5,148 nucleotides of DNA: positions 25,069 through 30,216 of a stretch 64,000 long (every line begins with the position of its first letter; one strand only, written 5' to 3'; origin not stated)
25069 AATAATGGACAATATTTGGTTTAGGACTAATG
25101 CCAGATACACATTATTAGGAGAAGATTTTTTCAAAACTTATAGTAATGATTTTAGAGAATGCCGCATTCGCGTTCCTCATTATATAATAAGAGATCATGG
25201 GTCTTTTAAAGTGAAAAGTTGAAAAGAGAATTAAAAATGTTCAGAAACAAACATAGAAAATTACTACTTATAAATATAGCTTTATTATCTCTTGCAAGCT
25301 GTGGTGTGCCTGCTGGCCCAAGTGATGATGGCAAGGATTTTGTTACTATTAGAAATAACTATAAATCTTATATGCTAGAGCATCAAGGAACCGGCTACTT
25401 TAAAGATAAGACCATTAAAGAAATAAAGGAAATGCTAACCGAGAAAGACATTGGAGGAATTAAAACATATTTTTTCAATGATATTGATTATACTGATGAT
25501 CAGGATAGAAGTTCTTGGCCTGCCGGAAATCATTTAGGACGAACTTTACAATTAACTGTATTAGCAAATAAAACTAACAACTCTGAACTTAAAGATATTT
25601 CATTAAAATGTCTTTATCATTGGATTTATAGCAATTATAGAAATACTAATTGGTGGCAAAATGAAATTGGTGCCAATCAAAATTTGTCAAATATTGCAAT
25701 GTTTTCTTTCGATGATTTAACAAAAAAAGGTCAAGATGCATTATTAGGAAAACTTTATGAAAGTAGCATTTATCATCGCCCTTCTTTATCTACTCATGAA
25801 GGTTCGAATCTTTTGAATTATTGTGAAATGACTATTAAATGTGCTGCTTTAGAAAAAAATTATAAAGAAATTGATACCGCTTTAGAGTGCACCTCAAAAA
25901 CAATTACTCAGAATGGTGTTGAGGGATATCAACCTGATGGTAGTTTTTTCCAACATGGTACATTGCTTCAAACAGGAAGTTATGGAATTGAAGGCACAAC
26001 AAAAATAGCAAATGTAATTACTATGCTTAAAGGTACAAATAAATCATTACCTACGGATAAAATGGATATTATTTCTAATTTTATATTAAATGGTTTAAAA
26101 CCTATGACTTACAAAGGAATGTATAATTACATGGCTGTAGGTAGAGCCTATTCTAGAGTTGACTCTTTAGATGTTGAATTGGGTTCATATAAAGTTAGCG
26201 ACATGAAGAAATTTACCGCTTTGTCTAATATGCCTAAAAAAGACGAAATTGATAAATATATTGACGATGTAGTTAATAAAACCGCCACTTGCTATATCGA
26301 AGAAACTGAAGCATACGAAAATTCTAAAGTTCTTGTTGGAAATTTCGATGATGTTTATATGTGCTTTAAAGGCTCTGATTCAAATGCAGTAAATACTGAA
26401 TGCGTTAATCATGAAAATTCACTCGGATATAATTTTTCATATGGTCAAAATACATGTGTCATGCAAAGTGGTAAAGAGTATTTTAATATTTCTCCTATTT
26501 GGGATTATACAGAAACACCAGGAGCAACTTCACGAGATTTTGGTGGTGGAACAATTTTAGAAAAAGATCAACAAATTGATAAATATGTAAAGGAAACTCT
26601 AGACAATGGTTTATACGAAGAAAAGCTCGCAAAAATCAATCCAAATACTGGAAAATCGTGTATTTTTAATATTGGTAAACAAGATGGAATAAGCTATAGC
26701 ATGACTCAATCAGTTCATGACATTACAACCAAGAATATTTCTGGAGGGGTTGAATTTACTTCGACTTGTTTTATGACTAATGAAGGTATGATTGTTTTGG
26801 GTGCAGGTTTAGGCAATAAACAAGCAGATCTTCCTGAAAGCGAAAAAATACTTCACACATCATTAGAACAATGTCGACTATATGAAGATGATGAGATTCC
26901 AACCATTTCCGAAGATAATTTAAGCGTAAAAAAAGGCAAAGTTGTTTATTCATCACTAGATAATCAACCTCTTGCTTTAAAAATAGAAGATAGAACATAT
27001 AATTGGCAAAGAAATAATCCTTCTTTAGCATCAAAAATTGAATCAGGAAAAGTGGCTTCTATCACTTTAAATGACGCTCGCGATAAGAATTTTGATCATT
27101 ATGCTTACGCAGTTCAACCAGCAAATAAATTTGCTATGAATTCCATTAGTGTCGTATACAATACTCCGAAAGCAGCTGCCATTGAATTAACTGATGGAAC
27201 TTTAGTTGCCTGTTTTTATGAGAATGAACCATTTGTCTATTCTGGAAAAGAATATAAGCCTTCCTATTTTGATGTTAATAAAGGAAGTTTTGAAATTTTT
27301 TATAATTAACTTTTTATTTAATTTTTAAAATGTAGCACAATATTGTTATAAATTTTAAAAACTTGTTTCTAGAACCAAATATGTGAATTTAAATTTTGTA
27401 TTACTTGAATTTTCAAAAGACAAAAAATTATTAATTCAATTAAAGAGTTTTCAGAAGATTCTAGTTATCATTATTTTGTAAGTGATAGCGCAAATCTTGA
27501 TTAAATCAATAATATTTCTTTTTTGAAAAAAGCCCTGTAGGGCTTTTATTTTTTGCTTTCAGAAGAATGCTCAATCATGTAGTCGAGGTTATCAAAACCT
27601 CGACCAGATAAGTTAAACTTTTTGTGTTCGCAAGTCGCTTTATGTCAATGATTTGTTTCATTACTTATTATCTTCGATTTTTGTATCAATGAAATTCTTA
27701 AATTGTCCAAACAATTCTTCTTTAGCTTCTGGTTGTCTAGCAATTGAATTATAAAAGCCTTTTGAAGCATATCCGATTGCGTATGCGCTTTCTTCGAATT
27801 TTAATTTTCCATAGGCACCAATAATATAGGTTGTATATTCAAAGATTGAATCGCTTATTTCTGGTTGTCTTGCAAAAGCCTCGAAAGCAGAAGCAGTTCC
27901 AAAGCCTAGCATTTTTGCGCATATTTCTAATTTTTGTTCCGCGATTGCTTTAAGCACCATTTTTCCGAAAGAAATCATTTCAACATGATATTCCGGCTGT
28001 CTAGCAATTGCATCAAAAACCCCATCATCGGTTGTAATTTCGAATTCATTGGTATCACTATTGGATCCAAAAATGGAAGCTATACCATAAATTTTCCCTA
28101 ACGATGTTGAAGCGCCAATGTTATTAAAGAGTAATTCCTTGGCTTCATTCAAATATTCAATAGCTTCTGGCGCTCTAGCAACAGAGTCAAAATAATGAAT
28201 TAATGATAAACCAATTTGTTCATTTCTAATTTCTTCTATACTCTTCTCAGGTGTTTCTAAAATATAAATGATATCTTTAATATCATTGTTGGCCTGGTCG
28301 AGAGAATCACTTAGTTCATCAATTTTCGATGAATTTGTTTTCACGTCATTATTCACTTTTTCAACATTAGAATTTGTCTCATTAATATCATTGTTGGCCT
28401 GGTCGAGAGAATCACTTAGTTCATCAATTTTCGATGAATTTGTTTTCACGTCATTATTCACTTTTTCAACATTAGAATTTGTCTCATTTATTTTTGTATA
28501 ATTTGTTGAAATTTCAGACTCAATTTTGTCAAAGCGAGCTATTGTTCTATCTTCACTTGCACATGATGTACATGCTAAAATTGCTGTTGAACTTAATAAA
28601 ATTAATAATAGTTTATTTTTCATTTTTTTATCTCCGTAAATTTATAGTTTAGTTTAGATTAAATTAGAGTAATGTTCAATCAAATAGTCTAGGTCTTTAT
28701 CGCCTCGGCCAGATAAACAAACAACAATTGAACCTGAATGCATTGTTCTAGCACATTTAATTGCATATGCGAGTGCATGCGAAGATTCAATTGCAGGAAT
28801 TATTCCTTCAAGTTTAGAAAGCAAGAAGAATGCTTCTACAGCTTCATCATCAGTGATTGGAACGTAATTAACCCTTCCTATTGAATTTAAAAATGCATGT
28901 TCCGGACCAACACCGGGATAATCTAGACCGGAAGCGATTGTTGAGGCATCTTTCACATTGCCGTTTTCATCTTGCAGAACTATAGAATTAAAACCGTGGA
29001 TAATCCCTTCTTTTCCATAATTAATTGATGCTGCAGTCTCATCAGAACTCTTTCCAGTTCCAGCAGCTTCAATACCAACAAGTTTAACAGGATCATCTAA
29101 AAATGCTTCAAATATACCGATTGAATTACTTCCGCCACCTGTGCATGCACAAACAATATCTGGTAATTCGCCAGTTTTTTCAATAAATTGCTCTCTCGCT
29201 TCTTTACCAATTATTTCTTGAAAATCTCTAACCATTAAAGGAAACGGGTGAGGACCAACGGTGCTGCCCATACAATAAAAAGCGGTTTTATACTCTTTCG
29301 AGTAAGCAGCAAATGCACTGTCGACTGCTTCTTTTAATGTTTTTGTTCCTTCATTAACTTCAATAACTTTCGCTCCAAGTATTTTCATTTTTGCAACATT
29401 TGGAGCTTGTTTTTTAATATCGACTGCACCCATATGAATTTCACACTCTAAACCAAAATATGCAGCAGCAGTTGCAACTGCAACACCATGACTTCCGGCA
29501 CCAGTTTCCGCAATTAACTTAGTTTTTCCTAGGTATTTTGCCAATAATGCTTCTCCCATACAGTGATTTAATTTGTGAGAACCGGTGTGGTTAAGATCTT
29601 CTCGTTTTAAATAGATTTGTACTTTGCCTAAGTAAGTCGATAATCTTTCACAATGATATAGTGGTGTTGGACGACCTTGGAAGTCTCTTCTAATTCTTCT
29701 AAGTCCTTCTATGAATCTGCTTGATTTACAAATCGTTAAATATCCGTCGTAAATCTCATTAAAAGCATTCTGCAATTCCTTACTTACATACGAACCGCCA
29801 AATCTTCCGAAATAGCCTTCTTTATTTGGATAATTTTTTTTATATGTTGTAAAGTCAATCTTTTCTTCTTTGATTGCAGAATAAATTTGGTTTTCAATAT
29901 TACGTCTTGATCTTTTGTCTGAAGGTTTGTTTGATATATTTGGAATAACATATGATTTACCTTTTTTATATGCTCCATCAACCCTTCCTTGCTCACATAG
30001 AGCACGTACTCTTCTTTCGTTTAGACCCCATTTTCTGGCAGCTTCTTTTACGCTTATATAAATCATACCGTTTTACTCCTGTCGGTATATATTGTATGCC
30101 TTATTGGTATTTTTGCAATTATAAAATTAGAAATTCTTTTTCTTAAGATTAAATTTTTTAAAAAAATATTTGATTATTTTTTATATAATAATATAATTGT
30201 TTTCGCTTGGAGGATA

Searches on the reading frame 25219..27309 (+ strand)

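Call 71: search_protein_families(library=pfam, proteins=[window:25219-27309:+], max_evalue=0.00001)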
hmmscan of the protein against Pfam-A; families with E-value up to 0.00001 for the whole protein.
window:25219-27309:+ (696 aa): 2 families
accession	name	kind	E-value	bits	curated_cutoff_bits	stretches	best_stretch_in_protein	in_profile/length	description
PF08124.17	Lyase_8_N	-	5.5e-30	105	24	1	121-348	82-321/323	Polysaccharide lyase family 8, N terminal alpha-helical domain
PF02278.25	Lyase_8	-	4.7e-17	62.8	27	1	383-635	21-252/254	Polysaccharide lyase family 8, super-sandwich domain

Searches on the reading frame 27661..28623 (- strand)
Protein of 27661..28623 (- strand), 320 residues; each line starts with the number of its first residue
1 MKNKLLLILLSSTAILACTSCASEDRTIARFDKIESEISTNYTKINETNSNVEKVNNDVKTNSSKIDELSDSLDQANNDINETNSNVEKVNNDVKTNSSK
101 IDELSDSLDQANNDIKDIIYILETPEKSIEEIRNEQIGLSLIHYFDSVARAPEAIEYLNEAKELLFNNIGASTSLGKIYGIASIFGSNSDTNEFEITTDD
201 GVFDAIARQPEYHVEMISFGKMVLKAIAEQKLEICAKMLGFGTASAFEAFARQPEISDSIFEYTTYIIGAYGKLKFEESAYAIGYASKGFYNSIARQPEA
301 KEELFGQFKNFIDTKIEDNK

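Call 71: search_protein_families(library=pfam, proteins=[window:27661-28623:-], max_evalue=0.00001)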
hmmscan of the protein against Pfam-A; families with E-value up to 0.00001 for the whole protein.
window:27661-28623:- (320 aa): 1 family
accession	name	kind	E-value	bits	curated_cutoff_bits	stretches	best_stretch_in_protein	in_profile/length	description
PF00137.26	ATP-synt_C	-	7.4e-06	26.6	24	0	279-308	14-39/60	ATP synthase subunit C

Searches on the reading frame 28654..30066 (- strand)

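Call 71: search_protein_families(library=pfam, proteins=[window:28654-30066:-], max_evalue=0.00001)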
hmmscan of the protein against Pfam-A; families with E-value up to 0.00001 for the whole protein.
window:28654-30066:- (470 aa): 1 family
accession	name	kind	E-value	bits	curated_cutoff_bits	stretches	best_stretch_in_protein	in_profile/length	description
PF00291.31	PALP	-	1.2e-40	140.2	35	1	131-453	5-295/295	Pyridoxal-phosphate dependent enzyme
